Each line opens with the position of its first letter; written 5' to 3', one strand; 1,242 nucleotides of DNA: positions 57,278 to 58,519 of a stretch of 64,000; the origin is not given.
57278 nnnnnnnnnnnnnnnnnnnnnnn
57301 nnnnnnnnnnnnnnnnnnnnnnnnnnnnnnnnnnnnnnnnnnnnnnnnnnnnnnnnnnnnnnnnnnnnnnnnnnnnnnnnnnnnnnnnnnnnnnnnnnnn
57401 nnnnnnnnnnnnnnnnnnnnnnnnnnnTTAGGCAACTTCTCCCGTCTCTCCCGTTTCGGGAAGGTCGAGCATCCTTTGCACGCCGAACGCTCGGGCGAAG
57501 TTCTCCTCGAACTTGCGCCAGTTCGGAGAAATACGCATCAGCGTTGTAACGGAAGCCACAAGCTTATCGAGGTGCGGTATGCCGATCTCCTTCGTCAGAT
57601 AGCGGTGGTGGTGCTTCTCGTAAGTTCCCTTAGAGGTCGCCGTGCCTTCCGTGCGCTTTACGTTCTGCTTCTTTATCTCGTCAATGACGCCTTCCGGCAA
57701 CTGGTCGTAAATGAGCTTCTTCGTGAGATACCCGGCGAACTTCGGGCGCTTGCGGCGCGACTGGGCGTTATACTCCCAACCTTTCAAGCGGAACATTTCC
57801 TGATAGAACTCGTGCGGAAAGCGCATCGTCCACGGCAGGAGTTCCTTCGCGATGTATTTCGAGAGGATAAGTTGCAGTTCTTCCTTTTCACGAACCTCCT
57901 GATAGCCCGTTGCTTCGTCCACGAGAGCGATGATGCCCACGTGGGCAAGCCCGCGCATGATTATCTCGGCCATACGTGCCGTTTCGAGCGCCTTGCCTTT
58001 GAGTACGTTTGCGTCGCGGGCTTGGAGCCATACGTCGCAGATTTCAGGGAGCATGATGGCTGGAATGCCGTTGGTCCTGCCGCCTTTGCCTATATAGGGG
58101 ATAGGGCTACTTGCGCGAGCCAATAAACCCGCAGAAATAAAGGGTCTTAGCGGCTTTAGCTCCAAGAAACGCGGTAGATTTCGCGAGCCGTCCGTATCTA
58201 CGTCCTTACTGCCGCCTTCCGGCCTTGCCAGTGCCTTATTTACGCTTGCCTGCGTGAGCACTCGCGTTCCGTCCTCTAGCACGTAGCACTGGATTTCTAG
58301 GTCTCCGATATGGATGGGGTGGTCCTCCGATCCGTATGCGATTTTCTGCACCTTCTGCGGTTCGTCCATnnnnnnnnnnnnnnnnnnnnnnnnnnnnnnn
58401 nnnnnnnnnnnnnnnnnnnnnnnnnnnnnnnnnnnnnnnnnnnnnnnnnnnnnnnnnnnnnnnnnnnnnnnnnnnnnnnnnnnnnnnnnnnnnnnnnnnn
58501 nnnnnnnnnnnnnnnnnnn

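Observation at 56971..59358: Intact IS1595-family transposon with 8-bp target-site duplication carrying three passenger genes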

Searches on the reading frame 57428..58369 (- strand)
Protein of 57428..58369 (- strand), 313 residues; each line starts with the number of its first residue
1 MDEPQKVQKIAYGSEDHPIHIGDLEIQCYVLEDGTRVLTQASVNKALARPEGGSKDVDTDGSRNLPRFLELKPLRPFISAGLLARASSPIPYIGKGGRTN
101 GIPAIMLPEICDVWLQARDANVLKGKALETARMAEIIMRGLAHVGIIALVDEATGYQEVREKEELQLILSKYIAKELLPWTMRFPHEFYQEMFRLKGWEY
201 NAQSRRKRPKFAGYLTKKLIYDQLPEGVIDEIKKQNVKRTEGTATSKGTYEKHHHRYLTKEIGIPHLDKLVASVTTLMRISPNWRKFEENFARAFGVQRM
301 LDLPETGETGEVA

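Call 3: search_protein_families(library=pfam, proteins=[window:57428-58369:-], max_evalue=0.1)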
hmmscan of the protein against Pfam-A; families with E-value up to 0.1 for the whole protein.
window:57428-58369:- (313 aa): 1 family
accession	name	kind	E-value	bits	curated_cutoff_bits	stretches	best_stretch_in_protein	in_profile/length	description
PF10546.14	P63C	-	1.4e-28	99.8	26.1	1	168-267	1-93/93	P63C domain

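Call 6: search_protein_families(library=phrogs, proteins=[window:57428-58369:-], max_evalue=0.01)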
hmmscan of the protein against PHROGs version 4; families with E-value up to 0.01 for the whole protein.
window:57428-58369:- (313 aa): 3 families
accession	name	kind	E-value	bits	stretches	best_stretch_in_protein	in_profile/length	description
phrog_2384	-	unknown function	4.7e-94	316.4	1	7-298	41-325/338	-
phrog_1136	-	unknown function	1e-09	39.4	1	170-302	118-238/244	-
phrog_2899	-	transcription regulation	0.00032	21.4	1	181-267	155-237/263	anti-repressor Ant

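Call 7: search_protein_families(library=padloc, proteins=[window:57428-58369:-], max_evalue=0.1)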
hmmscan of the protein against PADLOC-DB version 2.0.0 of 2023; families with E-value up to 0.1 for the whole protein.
window:57428-58369:- (313 aa): 0 families

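Call 8: search_protein_families(library=ncbifam, proteins=[window:57428-58369:-], max_evalue=0.1)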
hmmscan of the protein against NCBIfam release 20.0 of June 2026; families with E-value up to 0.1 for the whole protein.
window:57428-58369:- (313 aa): 0 families

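Call 13: find_encoding_contigs(protein=window:57428-58369:-, flank=6000, max_places=10)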
Protein window:57428-58369:- (313 aa): 2 contigs read that carry it; 1 place shown.
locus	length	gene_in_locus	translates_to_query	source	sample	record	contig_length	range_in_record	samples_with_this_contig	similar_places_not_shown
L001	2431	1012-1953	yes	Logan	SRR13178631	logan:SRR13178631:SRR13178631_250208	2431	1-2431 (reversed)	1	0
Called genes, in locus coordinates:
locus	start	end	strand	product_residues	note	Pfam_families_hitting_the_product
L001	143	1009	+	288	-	PF12760:Zn_ribbon_IS1595, PF12762:DDE_Tnp_IS1595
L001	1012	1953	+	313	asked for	PF10546:P63C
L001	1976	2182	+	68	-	-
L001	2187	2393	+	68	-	-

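Call 17: find_homologous_proteins(query=window:57428-58369:-)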
Query window:57428-58369:- (313 aa): 6692 proteins with E <= 0.001 among 8000 candidates; the best 120 are listed.
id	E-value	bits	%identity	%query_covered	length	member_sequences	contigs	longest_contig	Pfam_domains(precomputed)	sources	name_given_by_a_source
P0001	2.9e-208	708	100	100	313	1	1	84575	PF10546.15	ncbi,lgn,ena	-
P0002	6.9e-159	546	79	97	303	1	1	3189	PF10546.15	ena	-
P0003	1.9e-127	443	65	98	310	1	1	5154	PF10546.15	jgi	jgi:hypothetical protein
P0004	2.3e-126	439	82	75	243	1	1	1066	PF10546.15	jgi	-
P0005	3.7e-110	386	78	71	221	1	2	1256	PF10546.15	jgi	jgi:hypothetical protein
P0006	9.9e-107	375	69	77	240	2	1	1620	PF10546.15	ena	-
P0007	2.4e-104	367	60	96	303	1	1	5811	PF10546.15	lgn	-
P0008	1.6e-103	364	61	93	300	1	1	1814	PF10546.15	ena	-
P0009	1.3e-101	358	59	93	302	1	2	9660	PF10546.15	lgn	-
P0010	1.6e-98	348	59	95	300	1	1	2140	PF10546.15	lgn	-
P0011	7.1e-97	342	55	92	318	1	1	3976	PF10546.15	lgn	-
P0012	9.1e-96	339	57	92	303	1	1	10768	PF10546.15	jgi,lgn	-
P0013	2.1e-93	331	56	93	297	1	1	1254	PF10546.15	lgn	-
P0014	1.1e-91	325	53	98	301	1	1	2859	PF10546.15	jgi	jgi:hypothetical protein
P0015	3.6e-91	323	55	96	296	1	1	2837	PF10546.15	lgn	-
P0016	1.8e-90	321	54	90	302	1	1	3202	PF10546.15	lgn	-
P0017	3.0e-90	320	53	97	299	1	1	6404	PF10546.15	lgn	-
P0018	1.7e-88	315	55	93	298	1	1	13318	PF10546.15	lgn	-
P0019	7.3e-88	313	53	94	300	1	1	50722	PF10546.15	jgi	jgi:P63C domain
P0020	7.4e-88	313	52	94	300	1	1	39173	PF10546.15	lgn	-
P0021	2.9e-87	311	55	93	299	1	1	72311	PF10546.15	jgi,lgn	jgi:hypothetical protein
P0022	3.8e-87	310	52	96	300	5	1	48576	PF10546.15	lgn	-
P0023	9.2e-87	309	54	92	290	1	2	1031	PF10546.15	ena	-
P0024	1.3e-86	308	56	89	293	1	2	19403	PF10546.15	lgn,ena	-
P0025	1.0e-85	306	52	89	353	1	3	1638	PF10546.15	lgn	-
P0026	1.0e-84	302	52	89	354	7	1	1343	PF10546.15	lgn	-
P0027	1.6e-84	302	55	87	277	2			PF10546.15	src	-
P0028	3.1e-84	301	52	89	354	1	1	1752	PF10546.15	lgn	-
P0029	1.7e-83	298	50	94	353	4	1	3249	PF10546.15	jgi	-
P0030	1.0e-82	296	51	93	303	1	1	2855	PF10546.15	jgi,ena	-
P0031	2.2e-82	295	51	93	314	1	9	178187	PF10546.15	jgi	jgi:hypothetical protein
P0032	4.9e-82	293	52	89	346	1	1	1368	PF10546.15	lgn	-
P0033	6.9e-82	293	51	89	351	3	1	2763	PF10546.15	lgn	-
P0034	8.7e-82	293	51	88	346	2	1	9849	PF10546.15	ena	-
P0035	1.2e-81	292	49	93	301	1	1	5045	PF10546.15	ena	-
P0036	1.5e-81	292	49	92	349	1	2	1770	PF10546.15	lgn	-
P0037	2.0e-81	291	53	88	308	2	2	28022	PF10546.15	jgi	jgi:hypothetical protein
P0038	3.3e-81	291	51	91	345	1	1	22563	PF10546.15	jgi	jgi:hypothetical protein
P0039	5.9e-81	290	48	96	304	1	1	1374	PF10546.15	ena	-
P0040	1.0e-80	289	53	88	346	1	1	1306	PF10546.15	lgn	-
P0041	1.3e-80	289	50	93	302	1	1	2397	PF10546.15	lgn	-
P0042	2.1e-80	288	52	88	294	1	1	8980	PF10546.15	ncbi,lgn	-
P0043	2.1e-80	288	50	89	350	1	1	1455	PF10546.15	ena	-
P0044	2.2e-80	288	49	95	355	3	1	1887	PF10546.15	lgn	-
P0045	4.3e-80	287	51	91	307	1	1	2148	PF10546.15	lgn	-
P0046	4.6e-80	287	49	93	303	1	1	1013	PF10546.15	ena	-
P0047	6.9e-80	286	50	89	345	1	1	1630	PF10546.15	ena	-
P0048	7.4e-80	286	48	89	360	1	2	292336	PF10546.15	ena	-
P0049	1.2e-79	286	50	94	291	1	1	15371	PF10546.15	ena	-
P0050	1.3e-79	285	47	97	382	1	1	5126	PF10546.15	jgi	-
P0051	1.4e-79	285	51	93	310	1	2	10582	PF10546.15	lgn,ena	-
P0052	2.3e-79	285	49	93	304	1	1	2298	PF10546.15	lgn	-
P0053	3.0e-79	284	50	95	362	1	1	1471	PF10546.15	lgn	-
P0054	3.1e-79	284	51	88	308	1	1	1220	PF10546.15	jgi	jgi:hypothetical protein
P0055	3.6e-79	284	52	88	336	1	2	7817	PF10546.15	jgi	jgi:hypothetical protein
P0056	4.3e-79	284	49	97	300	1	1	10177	PF10546.15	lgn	-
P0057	4.5e-79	284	51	88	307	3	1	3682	PF10546.15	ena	-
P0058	4.9e-79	284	49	97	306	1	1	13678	PF10546.15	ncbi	-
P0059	4.9e-79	284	46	94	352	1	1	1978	PF10546.15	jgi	-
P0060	5.6e-79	283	49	89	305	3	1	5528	PF10546.15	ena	-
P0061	5.8e-79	283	48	93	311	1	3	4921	PF10546.15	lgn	-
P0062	7.7e-79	283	49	91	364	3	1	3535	PF10546.15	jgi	-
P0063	8.1e-79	283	48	93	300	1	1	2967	PF10546.15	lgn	-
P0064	8.2e-79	283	51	88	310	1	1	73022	PF10546.15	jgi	jgi:hypothetical protein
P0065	8.8e-79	283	48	91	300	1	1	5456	PF10546.15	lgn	-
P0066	8.9e-79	283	50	91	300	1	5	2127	PF10546.15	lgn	-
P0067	1.1e-78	282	48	96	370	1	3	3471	PF10546.15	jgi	jgi:hypothetical protein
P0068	1.3e-78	282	51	95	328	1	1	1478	PF10546.15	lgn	-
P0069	1.5e-78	282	47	96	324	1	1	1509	PF10546.15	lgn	-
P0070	2.1e-78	282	48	93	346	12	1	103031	PF10546.15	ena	-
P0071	2.2e-78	281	47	97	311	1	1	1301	PF10546.15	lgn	-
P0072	2.2e-78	281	48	90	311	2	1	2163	PF10546.15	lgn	-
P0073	2.3e-78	281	51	89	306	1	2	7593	PF10546.15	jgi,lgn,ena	-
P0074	3.3e-78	281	48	94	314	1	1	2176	PF10546.15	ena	-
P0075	3.7e-78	281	50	91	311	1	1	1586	PF10546.15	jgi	jgi:hypothetical protein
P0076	4.4e-78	280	51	89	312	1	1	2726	PF10546.15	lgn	-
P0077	4.8e-78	280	48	89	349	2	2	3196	PF10546.15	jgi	-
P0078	5.1e-78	280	50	96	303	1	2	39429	PF10546.15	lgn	-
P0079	6.1e-78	280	46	95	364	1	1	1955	PF10546.15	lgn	-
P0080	9.9e-78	279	53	83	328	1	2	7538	PF10546.15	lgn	-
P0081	1.0e-77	279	49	92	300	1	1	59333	PF10546.15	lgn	-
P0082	1.5e-77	279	47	92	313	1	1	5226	PF10546.15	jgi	jgi:hypothetical protein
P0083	1.6e-77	279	52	88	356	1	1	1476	PF10546.15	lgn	-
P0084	2.0e-77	278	48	93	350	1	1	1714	PF10546.15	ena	-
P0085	2.2e-77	278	49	93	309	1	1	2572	PF10546.15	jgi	jgi:hypothetical protein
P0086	2.5e-77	278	48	98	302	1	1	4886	PF10546.15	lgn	-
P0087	2.8e-77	278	47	97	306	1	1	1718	PF10546.15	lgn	-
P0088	2.9e-77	278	49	91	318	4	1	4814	PF10546.15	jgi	jgi:hypothetical protein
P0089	3.5e-77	278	48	91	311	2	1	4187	PF10546.15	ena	-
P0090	3.6e-77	278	49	92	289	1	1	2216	PF10546.15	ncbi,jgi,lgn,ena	jgi:hypothetical protein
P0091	4.9e-77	277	47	94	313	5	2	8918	PF10546.15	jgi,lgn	jgi:hypothetical protein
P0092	6.2e-77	277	47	94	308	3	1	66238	PF10546.15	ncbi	-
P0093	7.2e-77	277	51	94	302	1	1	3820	PF10546.15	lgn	-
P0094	7.5e-77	276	52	83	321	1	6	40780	PF10546.15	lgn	-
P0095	1.2e-76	276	48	93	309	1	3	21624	PF10546.15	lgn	-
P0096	1.2e-76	276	50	88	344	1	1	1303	PF10546.15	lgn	-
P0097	1.4e-76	276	48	94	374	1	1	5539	PF10546.15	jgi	jgi:hypothetical protein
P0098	1.5e-76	275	47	98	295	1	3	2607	PF10546.15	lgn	-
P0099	1.9e-76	275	49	93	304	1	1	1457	PF10546.15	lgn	-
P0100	1.9e-76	275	48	94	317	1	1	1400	PF10546.15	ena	-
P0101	2.3e-76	275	50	92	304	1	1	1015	PF10546.15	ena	-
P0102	2.6e-76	275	49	92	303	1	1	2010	PF10546.15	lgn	-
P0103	2.7e-76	275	48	89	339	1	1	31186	PF10546.15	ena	-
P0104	4.6e-76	274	49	93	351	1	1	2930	PF10546.15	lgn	-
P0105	4.9e-76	274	47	95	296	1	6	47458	PF10546.15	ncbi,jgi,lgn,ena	-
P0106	5.8e-76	274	48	88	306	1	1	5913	PF10546.15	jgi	jgi:hypothetical protein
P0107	8.9e-76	273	49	88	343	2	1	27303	PF10546.15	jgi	jgi:hypothetical protein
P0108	9.5e-76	273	50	88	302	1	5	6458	PF10546.15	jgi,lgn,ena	-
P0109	9.7e-76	273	49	92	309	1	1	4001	PF10546.15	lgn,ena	-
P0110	1.0e-75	273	47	95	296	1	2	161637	PF10546.15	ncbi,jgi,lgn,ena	ncbi:MAG: P63C domain-containing protein [Patescibacteria group bacterium]|jgi:hypothetical protein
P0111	1.4e-75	272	49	94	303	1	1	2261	PF10546.15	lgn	-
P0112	1.7e-75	272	47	95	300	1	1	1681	PF10546.15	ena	-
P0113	2.2e-75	272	50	93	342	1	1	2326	PF10546.15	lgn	-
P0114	2.3e-75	272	47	96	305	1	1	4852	PF10546.15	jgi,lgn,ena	-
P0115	2.5e-75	271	49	95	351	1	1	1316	PF10546.15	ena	-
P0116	2.5e-75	271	48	93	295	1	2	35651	PF10546.15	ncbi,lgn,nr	ncbi:MAG: P63C domain-containing protein [Candidatus Moranbacteria bacterium]|nr:P63C domain-contain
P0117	2.6e-75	271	47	95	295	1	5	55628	PF10546.15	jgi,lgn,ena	-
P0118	2.6e-75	271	50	94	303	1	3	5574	PF10546.15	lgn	-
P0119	3.6e-75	271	49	97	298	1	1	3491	PF10546.15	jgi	-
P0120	4.3e-75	271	47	95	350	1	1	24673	PF10546.15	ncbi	ncbi:MAG: P63C domain-containing protein [Stellaceae bacterium]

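Call 20: find_related_loci(query=A1, collection=genome_contigs, flank=6000)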
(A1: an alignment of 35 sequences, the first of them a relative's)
Query A1 (313 aa) in genome_contigs; peptide patterns used: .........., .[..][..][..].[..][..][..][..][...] (x = any residue, [..] = any of these).
600 stretches matched a pattern (row limit reached: there are more); 575 encode a relative of the query (tblastn E <= 1e-3); the best 80 are kept; 80 distinct loci.
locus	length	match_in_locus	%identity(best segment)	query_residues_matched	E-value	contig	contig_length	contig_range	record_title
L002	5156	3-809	51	26-298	8e-84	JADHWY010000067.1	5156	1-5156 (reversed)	MAG: Dehalococcoidales bacterium isolate BS750m-G39 BS-750m-C34824, whole genome shotgun sequence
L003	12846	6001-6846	48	19-308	9e-82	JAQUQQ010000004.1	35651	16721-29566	MAG: Candidatus Moraniibacteriota bacterium isolate STD1_53 NODE_2337_length_35651_cov_8.931624_Sandtown_D1, whole genom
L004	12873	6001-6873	47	10-295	2e-79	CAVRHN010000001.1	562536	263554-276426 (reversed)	MAG: uncultured Alphaproteobacteria bacterium isolate MFD05580.bin.3.156 genome assembly, contig: contig_10777, whole ge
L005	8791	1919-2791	46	21-311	2e-78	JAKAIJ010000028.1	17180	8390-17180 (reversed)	MAG: Acidobacteria bacterium isolate WY3.bin21 NODE_5581_length_17180_cov_1.253269, whole genome shotgun sequence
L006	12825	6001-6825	45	19-305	5e-78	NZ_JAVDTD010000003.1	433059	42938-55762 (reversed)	Sphingobacterium sp. 2149 Ga0454435_03, whole genome shotgun sequence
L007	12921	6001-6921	45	6-308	1e-76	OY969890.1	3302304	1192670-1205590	MAG: uncultured Solirubrobacterales bacterium isolate MFD04463.bin.2.33 genome assembly, chromosome: 1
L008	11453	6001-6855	43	5-295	5e-75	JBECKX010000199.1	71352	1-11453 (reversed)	MAG: Candidatus Zixiibacteriota bacterium isolate ETDI71 k127_870209, whole genome shotgun sequence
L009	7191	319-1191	45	20-303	6e-75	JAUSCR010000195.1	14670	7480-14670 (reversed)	MAG: Dehalococcoidia bacterium isolate E14_concoct.bin.151_sub E14_k141_454685, whole genome shotgun sequence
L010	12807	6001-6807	47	19-295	4e-74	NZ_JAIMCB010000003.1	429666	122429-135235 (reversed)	Acidiferrimicrobium sp. IK 4_Afferri_2_3, whole genome shotgun sequence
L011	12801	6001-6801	45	19-296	2e-73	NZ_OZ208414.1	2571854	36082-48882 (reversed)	Tenacibaculum aestuariivivum isolate JDTF-79(T) chromosome NBRC112903, complete sequence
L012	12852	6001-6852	45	5-295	2e-73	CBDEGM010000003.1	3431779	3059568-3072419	MAG: Acidobacteriota bacterium isolate 63da1ed5-0035-4823-a345-c6a6c0b04f97 genome assembly, contig: contig_3, whole gen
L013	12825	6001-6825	47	9-295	6e-73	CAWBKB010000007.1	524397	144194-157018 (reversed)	MAG: uncultured delta proteobacterium isolate MFD03323.bin.2.103 genome assembly, contig: contig_78668, whole genome sho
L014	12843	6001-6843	43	13-305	1e-72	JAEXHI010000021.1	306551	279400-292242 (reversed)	MAG: Bacteroidetes bacterium isolate OH_HBlB_106 k127_620733, whole genome shotgun sequence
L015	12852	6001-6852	43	19-313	1e-72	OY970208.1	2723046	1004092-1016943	MAG: uncultured candidate division Zixibacteria bacterium isolate MFD04408.bin.1.44 genome assembly, chromosome: 1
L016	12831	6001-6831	47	21-303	2e-72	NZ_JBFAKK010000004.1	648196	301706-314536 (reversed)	Phytomonospora sp. NPDC050363 NPDC050363_128_B10.ctg-0004, whole genome shotgun sequence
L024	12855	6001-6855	44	5-295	1e-70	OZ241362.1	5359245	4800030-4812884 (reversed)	MAG: Candidatus Latescibacterota bacterium isolate 7df831f4-54e1-479f-8521-a5e6456f6651 genome assembly, chromosome: 1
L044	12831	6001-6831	44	9-295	1e-68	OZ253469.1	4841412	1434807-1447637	MAG: Candidatus Azotimanducaceae bacterium isolate 0d336ec1-7821-4be5-a928-cec4cb1b8f81 genome assembly, chromosome: 1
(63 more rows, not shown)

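Call 26: predict_structure(alignment_id=A1)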
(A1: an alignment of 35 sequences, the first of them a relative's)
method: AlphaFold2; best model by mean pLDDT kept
length: 313 residues; sequences in the alignment: 35
mean_pLDDT: 78.8   pTM: 0.52
mean pLDDT of the five models: 78.8, 78.3, 74.7, 74.3, 74.0
residues with pLDDT >= 90: 115; 70-90: 104; 50-70: 76; < 50: 18
segments of 3 or more residues with pLDDT < 50: 5-7, 177-181, 299-302
pLDDT, mean of each block of 10 residues (from residue 1): 55 76 84 88 93 59 80 95 93 91 93 97 96 90 64 52 60 52 78 92 72 87 86 80 57 76 84 95 96 75 55 57
secondary structure, 60 per line:
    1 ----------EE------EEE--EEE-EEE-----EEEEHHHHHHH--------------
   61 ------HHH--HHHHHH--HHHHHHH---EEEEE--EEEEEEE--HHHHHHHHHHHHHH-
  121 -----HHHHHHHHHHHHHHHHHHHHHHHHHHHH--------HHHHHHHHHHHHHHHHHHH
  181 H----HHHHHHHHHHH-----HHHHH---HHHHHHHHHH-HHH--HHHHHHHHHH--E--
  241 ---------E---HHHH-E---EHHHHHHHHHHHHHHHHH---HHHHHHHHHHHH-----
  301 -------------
elements in order: E19-21 E24-26 E28-30 E36-39 H40-46 H72-77 H80-86 E90-94 E97-103 H106-119 H126-153 H162-181 H186-196 H202-206 H210-219 H226-235 H254-257 H264-280 H284-295

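Call 39: search_dna_similar(query=window:57428-58369:-, collection=phages, mode=protein, max_rows=25)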
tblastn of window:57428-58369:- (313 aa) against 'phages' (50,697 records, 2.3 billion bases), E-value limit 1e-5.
Records with a match: 62; places in all: 62; records where one place covers at least 80% of the query: 58.
Best place of each record, by identity: <60% 62.
By first word of the organism name: Salmonella 24; Enterobacteria 6; Escherichia 5; Gordonia 4; Burkholderia 4; Streptococcus 4; Stx 4; Stx2-converting 3; Erwinia 2; Myxococcus 2; and 4 more.
By host as written in the record: Salmonella enterica 10; Salmonella sp. 7; - 6; Gordonia westfalica NRRL B-24152 2; Burkholderia cepacia LMG 18821 2; Burkholderia sp. 2; Escherichia coli O157:H7 strain 981795 2; Salmonella enterica subsp. diarizonae 519/03 IIIb 2; and 26 more.
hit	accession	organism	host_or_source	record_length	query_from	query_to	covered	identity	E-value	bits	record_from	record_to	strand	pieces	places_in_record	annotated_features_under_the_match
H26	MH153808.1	Gordonia phage Petra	Gordonia westfalica NRRL B-24152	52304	13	293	90%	42.8%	6e-64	223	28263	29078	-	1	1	34: hypothetical protein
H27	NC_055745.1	Gordonia phage Petra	Gordonia westfalica NRRL B-24152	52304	13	293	90%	42.8%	6e-64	223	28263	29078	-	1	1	34: P63C domain-containing protein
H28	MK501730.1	Gordonia phage Barco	Gordonia terrae 3612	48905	13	293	90%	42.6%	1e-63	223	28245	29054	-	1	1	34: hypothetical protein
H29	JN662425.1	Burkholderia phage DC1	Burkholderia cepacia LMG 18821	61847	21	308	92%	41.3%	6e-55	197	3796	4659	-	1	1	hypothetical protein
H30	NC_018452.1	Burkholderia phage DC1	Burkholderia cepacia LMG 18821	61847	21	308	92%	41.3%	6e-55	197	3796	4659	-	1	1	hypothetical protein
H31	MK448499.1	Streptococcus satellite phage Javan441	Streptococcus pseudoporcinus LQ_940-04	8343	5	303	96%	39.8%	7e-56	200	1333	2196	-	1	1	hypothetical protein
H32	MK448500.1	Streptococcus satellite phage Javan442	Streptococcus pseudoporcinus SPIN_20026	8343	5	303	96%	39.8%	7e-56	200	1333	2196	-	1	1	hypothetical protein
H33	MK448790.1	Streptococcus phage Javan515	Streptococcus pyogenes MGAS5005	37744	17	291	88%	42.2%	6e-58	206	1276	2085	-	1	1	hypothetical protein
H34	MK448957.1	Streptococcus phage Javan484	Streptococcus pyogenes HSC5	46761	17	291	88%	42.2%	6e-58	206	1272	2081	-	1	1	hypothetical protein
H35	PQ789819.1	Burkholderia phage vB_E192a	Burkholderia sp.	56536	9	287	89%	41.3%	2e-61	216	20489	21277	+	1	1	hypothetical protein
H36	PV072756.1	Burkholderia phage vB_PL1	Burkholderia sp.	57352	9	287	89%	41.3%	2e-61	216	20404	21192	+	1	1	hypothetical protein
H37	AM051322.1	Enterobacteria phage Nil3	Escherichia coli O157:H7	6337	19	287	86%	39.6%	2e-57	204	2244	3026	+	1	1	hypothetical protein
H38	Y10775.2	Escherichia phage 933W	E.coli serotype O157:H7 EDL933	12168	19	287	86%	39.6%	3e-57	204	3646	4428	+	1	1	hypothetical protein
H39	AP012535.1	Stx2-converting phage Stx2a_WGPS9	Escherichia coli O157:H7 strain 981795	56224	19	287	86%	39.6%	3e-57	204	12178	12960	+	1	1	hypothetical protein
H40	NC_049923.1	Stx2-converting phage Stx2a_WGPS9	Escherichia coli O157:H7 strain 981795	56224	19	287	86%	39.6%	3e-57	204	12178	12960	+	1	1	P63C domain-containing protein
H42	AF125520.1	Escherichia phage 933W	Escherichia coli O157:H7, strain EDL933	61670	19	287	86%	39.6%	3e-57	204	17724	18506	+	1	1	L0095: hypothetical protein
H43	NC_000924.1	Escherichia phage 933W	Escherichia coli O157:H7 EDL933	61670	19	287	86%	39.6%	3e-57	204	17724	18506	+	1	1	P63C domain-containing protein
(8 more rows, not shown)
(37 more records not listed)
